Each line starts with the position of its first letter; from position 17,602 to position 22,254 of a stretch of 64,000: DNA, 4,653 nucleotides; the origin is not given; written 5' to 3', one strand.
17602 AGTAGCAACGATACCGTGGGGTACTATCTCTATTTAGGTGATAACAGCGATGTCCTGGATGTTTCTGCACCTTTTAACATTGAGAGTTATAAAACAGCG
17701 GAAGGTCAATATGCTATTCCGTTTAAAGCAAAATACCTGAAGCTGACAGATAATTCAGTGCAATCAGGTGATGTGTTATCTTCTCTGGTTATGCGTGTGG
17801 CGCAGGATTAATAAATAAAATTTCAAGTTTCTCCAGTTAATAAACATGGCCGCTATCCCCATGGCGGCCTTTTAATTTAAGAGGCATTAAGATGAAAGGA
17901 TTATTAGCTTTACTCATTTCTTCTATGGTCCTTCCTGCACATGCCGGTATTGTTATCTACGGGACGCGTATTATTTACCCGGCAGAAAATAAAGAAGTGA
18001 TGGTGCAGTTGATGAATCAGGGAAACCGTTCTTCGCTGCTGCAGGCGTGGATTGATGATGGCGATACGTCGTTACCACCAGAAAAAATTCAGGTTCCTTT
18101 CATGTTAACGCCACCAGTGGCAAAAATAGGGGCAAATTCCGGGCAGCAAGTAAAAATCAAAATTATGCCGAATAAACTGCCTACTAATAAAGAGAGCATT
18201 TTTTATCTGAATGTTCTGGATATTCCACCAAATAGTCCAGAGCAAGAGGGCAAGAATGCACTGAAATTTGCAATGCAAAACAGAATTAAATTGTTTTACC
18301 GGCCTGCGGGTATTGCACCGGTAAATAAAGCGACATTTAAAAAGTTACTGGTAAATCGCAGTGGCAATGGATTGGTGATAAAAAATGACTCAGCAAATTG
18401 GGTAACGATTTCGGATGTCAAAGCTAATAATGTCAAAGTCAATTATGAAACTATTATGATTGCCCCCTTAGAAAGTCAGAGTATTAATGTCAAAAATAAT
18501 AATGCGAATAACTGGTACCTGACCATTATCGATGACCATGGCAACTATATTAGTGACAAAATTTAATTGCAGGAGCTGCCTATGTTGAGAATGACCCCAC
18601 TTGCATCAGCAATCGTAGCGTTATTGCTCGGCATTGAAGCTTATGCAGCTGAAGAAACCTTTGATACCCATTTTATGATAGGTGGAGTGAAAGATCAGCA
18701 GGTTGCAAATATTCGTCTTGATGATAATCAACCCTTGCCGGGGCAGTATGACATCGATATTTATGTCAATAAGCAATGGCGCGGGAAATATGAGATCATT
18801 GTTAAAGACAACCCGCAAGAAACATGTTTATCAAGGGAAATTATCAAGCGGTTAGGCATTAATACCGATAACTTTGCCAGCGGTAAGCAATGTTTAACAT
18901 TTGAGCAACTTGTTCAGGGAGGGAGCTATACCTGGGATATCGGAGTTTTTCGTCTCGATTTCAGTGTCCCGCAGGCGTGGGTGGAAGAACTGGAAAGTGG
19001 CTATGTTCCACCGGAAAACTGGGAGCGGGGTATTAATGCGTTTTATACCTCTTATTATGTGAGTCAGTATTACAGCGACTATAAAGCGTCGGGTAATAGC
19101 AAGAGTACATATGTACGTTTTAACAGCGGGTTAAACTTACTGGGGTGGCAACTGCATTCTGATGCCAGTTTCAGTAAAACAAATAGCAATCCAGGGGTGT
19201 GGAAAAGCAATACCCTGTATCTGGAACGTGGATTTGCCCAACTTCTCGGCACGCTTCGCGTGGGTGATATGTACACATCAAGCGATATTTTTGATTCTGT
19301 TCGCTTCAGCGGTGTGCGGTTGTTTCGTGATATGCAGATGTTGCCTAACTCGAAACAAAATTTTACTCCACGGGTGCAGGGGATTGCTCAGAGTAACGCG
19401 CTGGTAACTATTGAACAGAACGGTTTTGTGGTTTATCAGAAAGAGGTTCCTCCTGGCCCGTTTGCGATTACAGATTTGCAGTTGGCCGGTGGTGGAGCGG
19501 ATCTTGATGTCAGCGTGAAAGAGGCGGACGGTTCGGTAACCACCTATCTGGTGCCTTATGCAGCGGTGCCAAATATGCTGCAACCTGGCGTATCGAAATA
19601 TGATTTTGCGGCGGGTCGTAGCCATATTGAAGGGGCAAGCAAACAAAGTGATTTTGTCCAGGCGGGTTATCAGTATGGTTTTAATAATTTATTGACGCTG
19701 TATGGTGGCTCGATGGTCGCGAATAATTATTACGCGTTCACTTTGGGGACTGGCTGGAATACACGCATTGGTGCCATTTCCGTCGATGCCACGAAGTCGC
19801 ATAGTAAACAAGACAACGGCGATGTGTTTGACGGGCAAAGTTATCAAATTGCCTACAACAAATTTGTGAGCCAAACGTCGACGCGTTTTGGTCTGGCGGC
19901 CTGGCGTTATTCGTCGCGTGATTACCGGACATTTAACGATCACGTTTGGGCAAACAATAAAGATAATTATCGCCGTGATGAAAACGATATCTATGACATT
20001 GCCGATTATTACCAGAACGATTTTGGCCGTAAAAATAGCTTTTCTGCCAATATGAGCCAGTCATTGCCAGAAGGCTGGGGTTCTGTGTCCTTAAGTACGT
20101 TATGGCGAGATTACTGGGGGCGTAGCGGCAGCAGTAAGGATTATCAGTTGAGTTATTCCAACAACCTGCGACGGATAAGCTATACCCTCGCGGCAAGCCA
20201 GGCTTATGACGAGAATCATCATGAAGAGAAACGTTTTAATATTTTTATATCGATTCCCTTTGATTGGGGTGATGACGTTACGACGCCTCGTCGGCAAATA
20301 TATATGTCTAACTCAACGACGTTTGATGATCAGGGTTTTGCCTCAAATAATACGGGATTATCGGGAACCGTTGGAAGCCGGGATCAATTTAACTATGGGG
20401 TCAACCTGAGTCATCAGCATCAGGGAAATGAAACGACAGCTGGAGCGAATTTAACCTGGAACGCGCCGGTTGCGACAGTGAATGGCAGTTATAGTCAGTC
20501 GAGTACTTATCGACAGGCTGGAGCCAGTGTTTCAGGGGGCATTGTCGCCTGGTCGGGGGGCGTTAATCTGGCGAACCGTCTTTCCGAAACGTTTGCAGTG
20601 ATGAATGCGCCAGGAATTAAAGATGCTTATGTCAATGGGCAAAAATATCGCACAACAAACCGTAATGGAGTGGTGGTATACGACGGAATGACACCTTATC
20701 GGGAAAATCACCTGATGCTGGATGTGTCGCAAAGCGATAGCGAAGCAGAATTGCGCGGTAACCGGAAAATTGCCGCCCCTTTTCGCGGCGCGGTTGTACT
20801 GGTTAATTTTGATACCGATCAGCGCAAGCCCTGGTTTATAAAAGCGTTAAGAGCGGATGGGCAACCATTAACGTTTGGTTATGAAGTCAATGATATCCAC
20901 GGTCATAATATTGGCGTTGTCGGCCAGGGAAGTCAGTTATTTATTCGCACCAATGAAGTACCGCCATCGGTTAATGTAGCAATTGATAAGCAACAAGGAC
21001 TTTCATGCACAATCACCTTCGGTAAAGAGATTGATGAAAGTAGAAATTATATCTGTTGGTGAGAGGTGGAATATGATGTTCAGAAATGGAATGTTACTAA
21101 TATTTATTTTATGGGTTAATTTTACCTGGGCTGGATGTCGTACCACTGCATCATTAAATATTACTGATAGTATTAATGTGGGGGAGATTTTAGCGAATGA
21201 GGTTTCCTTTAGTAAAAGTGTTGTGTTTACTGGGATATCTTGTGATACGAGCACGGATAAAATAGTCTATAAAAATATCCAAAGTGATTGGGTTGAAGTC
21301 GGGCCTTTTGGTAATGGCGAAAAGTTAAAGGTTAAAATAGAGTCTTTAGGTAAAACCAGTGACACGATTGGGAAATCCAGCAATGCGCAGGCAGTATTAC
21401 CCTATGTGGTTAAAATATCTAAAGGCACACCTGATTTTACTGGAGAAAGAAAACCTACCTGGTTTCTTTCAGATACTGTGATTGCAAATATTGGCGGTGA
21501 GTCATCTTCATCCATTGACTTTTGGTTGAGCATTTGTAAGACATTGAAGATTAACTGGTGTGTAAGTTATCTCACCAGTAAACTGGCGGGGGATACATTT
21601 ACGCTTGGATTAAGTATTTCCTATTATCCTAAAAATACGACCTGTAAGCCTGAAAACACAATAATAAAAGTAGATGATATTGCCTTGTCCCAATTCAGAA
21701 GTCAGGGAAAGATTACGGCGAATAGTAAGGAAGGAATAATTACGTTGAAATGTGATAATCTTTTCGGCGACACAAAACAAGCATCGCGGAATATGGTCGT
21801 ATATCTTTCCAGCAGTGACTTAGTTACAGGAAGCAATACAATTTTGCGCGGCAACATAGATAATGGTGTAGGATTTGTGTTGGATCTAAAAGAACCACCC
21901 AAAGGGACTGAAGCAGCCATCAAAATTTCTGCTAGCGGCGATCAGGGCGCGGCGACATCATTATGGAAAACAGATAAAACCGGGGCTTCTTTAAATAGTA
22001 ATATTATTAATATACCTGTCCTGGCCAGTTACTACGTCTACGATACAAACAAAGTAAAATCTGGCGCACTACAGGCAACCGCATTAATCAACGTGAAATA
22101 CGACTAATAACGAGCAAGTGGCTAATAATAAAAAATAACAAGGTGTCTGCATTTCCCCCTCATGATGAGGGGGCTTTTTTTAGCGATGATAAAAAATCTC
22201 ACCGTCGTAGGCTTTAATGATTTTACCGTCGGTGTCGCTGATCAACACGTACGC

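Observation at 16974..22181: Cryptic chaperone-usher fimbrial operon with an internal attenuator-like hairpin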

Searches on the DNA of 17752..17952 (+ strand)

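Call 55: search_dna_similar(query=window:17752-17952:+, collection=ecoli_genomes, mode=near, max_rows=6, rows=spread)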
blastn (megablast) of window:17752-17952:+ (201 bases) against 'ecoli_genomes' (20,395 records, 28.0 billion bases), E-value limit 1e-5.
Records with a match: 4906; places in all: 4913; records where one place covers at least 80% of the query: 4894.
Genomes with a match: 4906 of 5426; with a place that covers at least 80% of the query: 4894. Places per genome that has any: lowest 1, median 1, highest 2. On chromosomes: 4913 places; on plasmids: 0.
Best place of each record, by identity: >=99% 645; 95-99% 3703; 90-95% 555; 80-90% 3.
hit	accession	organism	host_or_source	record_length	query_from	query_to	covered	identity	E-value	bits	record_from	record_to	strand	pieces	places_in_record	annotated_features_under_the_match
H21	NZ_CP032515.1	Escherichia coli strain 118UI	Homo sapiens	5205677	1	201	100%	100.0%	4e-100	372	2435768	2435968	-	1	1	yehC: fimbria/pilus periplasmic chaperone | yehD: fimbrial protein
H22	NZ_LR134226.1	Escherichia coli strain NCTC9088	missing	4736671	1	201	100%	96.5%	2e-88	333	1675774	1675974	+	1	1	yehC: fimbria/pilus periplasmic chaperone | yehD: fimbrial protein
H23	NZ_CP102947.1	Escherichia coli strain SCAID WND1-2022 (119)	Homo sapiens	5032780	1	201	100%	95.5%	4e-85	322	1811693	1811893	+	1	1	yehC: fimbria/pilus periplasmic chaperone | yehD: fimbrial protein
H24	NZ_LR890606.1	Escherichia coli strain MINF_8D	Homo sapiens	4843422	1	201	100%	95.5%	1e-84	320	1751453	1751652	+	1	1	yehC: fimbria/pilus periplasmic chaperone | yehD: fimbrial protein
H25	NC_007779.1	Escherichia coli str. K-12 substr. W3110 strain K-12 ...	-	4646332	4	201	99%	96.0%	1e-84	320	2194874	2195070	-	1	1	yehC: fimbria/pilus periplasmic chaperone | yehD: fimbrial protein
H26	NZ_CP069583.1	Escherichia coli strain FDAARGOS_1265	Homo sapiens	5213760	168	201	17%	100.0%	3e-7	64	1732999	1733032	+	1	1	fimbria/pilus periplasmic chaperone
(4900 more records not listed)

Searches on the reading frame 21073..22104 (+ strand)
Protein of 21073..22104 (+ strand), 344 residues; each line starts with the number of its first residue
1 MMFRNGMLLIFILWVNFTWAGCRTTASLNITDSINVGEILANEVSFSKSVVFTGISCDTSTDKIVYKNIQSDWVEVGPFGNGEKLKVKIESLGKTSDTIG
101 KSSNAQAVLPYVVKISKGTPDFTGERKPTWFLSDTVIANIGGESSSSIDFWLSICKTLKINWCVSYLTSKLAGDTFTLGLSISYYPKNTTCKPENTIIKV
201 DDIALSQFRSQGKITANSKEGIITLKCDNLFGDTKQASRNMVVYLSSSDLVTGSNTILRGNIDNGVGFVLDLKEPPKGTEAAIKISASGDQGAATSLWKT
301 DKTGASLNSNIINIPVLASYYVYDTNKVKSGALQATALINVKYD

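Call 13: search_protein_families(library=pfam, proteins=[window:21073-22104:+])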
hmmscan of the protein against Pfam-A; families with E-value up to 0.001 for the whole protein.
window:21073-22104:+ (344 aa): 1 family
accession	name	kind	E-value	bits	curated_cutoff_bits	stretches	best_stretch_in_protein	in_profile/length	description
PF00419.26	Fimbrial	-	1.5e-15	58.2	25.6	1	186-344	8-151/151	Fimbrial protein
